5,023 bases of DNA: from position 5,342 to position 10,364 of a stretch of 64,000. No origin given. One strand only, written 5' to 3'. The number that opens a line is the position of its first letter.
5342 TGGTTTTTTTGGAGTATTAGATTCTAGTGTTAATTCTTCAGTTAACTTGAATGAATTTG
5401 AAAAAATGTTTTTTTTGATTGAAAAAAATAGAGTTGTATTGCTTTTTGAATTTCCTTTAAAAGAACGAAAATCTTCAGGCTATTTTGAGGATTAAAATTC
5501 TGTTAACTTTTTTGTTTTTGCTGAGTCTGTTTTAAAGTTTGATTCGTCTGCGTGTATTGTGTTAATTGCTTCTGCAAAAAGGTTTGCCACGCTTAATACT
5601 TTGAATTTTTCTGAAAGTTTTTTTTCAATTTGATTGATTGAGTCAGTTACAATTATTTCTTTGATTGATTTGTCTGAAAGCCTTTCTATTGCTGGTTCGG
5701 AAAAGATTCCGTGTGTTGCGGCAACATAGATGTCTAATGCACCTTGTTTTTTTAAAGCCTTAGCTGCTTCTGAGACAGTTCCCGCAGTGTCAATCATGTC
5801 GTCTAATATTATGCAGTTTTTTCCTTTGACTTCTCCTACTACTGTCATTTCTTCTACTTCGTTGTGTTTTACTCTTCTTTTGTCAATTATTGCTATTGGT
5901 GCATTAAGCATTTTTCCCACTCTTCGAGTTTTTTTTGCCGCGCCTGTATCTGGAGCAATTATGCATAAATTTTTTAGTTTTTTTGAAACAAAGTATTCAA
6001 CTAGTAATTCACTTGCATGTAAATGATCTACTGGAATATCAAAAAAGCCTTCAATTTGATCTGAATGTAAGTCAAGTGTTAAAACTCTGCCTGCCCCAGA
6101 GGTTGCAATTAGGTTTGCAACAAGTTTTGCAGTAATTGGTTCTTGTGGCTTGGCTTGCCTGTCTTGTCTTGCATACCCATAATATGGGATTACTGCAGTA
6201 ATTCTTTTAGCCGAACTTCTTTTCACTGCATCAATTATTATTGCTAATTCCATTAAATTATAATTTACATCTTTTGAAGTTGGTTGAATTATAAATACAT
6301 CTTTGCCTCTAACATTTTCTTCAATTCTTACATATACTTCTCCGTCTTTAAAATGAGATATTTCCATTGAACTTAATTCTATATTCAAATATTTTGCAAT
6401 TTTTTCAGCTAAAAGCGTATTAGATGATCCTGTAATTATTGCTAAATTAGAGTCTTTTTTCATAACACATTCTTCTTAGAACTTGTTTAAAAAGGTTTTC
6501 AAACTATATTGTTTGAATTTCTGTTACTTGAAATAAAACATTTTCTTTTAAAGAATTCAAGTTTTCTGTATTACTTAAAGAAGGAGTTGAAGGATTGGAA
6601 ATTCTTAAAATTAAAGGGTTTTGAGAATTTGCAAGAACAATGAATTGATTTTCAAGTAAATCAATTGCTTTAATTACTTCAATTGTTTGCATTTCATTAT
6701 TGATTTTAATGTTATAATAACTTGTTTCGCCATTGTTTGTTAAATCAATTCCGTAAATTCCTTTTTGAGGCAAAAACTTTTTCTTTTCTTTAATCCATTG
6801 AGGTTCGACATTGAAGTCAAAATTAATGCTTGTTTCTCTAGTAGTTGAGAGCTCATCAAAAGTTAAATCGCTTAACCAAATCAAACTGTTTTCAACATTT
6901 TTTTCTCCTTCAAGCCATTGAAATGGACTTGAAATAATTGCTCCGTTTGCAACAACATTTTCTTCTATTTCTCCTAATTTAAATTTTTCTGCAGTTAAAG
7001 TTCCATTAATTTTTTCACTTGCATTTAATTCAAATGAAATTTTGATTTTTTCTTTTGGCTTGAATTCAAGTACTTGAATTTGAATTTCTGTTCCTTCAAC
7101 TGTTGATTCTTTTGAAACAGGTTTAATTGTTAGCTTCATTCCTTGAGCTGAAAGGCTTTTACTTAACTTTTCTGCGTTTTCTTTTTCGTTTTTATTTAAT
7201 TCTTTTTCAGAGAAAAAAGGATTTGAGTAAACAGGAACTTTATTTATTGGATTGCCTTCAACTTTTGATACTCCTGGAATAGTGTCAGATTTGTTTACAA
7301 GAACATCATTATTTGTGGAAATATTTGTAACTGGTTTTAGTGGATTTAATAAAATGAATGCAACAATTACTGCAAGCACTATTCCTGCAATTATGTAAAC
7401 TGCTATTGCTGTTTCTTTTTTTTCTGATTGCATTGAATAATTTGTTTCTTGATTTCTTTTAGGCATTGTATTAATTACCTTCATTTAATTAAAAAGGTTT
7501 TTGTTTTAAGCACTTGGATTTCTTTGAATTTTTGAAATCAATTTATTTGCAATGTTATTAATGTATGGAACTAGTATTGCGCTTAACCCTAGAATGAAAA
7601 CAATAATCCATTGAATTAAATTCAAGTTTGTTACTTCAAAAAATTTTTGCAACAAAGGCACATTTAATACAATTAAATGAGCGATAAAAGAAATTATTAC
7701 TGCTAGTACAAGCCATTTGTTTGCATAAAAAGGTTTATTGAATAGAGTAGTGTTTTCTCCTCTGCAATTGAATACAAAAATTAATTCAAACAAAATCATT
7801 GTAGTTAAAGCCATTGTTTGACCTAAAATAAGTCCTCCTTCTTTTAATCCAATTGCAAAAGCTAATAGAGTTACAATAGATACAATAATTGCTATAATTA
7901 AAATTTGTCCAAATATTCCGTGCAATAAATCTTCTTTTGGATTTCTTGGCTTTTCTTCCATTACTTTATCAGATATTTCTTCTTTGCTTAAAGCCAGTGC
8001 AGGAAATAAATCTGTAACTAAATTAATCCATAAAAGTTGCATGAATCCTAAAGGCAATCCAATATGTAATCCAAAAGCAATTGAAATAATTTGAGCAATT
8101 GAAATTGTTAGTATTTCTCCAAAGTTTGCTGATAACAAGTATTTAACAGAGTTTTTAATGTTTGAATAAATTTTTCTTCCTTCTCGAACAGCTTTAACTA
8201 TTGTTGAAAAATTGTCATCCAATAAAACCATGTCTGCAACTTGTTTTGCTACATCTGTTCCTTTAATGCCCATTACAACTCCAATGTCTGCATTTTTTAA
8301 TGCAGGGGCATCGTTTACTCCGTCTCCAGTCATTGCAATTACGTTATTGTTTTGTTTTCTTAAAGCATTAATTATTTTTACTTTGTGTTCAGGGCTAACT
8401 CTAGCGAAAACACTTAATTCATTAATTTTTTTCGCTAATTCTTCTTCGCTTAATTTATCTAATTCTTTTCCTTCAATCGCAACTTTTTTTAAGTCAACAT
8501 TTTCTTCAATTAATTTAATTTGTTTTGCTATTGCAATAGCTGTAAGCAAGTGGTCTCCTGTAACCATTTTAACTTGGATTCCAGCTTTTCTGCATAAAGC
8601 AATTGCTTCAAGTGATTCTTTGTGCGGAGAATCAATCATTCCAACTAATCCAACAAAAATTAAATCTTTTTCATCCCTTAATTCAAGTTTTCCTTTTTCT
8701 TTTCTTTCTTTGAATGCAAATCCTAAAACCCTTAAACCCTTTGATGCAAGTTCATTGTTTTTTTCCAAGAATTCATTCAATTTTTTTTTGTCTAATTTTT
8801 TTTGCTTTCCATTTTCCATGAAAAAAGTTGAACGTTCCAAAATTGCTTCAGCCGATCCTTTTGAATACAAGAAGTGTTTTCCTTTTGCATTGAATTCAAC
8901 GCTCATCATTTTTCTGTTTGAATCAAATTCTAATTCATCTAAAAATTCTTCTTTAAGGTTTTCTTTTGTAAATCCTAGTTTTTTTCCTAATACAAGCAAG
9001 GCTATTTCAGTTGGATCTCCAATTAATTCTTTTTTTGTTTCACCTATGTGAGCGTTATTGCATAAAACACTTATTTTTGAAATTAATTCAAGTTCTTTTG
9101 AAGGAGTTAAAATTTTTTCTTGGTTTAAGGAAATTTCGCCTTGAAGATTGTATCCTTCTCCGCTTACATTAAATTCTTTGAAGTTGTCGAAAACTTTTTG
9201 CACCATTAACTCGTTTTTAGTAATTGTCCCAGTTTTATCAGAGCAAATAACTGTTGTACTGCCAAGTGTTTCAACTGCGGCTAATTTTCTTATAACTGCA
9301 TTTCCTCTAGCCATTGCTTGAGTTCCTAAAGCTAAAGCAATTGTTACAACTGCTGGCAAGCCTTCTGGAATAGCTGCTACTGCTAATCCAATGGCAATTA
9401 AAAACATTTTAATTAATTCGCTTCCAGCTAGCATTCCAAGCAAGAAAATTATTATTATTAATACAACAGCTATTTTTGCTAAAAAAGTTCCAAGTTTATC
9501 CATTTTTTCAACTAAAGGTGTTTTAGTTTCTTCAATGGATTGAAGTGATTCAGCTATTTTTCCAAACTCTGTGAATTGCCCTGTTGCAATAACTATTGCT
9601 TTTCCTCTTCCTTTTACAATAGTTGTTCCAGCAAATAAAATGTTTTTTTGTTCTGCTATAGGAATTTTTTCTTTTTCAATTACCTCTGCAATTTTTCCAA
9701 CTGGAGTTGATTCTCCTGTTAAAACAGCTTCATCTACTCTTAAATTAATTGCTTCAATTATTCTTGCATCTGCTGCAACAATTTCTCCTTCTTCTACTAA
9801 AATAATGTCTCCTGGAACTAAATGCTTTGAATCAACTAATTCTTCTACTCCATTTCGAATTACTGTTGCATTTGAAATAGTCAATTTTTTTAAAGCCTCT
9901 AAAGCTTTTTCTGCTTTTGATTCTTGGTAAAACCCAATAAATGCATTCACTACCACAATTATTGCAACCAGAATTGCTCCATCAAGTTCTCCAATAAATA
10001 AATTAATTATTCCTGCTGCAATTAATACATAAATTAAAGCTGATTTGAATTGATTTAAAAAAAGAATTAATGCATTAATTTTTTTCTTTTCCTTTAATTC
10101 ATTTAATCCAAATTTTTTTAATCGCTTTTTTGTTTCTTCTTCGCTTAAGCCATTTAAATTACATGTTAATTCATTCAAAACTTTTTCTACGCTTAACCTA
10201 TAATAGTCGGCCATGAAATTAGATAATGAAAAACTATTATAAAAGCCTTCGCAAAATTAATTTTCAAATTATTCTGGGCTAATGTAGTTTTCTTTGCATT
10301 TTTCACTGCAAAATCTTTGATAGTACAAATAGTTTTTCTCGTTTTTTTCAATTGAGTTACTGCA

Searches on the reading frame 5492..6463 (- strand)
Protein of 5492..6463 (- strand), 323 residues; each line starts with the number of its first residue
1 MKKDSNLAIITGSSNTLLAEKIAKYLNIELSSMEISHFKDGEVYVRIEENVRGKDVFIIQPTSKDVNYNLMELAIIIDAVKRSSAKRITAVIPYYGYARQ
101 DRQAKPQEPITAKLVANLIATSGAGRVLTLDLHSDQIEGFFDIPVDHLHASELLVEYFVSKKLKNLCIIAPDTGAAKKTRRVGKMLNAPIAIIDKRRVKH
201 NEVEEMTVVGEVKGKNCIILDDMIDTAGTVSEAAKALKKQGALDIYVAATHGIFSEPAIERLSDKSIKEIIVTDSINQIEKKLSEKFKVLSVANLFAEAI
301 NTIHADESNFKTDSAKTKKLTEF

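Call 62: search_protein_families(library=pfam, proteins=[window:5492-6463:-], max_evalue=0.0001)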
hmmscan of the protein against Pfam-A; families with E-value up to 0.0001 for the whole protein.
window:5492-6463:- (323 aa): 3 families
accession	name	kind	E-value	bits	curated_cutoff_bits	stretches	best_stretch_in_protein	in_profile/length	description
PF13793.12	Pribosyltran_N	-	7.2e-53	177.9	25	1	8-123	2-117/117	N-terminal domain of ribose phosphate pyrophosphokinase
PF14572.12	Pribosyl_synth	-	4.2e-27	95.7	27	1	203-308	72-178/184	Phosphoribosyl synthetase-associated domain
PF00156.33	Pribosyltran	-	2.2e-15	56.7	26.3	1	151-271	16-141/158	Phosphoribosyl transferase domain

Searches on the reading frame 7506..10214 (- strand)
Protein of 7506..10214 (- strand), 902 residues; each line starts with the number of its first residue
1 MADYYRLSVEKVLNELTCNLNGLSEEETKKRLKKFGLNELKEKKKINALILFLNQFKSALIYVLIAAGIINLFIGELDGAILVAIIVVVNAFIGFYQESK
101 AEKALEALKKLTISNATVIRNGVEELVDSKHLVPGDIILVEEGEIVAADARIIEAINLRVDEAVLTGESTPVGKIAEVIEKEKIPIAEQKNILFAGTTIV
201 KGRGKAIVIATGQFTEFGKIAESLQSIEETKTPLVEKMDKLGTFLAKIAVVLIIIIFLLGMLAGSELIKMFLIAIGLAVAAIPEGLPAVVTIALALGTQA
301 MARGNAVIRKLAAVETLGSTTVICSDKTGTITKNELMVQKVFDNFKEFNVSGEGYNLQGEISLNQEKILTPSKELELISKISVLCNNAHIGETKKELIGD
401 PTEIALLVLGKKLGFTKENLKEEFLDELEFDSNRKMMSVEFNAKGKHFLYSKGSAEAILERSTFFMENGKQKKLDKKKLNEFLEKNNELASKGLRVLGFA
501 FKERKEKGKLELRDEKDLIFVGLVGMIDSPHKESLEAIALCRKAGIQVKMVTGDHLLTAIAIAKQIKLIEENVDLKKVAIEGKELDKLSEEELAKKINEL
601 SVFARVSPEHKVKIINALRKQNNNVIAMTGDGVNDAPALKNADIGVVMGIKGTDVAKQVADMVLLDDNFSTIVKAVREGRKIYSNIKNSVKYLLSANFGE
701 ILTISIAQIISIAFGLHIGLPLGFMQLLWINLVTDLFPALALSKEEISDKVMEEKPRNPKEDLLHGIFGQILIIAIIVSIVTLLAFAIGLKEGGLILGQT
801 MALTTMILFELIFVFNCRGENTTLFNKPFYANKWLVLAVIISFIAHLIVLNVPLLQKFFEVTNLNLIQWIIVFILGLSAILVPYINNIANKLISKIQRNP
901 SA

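Call 27: search_protein_families(library=pfam, proteins=[window:7506-10214:-], max_evalue=0.0001)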
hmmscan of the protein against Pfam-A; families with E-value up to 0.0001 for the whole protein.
window:7506-10214:- (902 aa): 6 families
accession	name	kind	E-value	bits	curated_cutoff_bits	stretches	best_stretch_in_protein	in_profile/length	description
PF00122.25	E1-E2_ATPase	-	8.1e-54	182.3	28.1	1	111-303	2-180/181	E1-E2 ATPase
PF00689.26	Cation_ATPase_C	-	9.7e-41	139.9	27.3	1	720-882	2-168/175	Cation transporting ATPase, C-terminus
PF00690.31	Cation_ATPase_N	-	1.1e-19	70.3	20.4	1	4-70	1-68/69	Cation transporter/ATPase, N-terminus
PF13246.12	Cation_ATPase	-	3e-18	66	21.7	1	383-464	1-90/91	Cation transport ATPase (P-type)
PF00702.32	Hydrolase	-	8.2e-14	52.9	26.4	1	322-643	3-191/191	haloacid dehalogenase-like hydrolase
PF08282.18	Hydrolase_3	-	5.2e-05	23.5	20.9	0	614-675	195-254/255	haloacid dehalogenase-like hydrolase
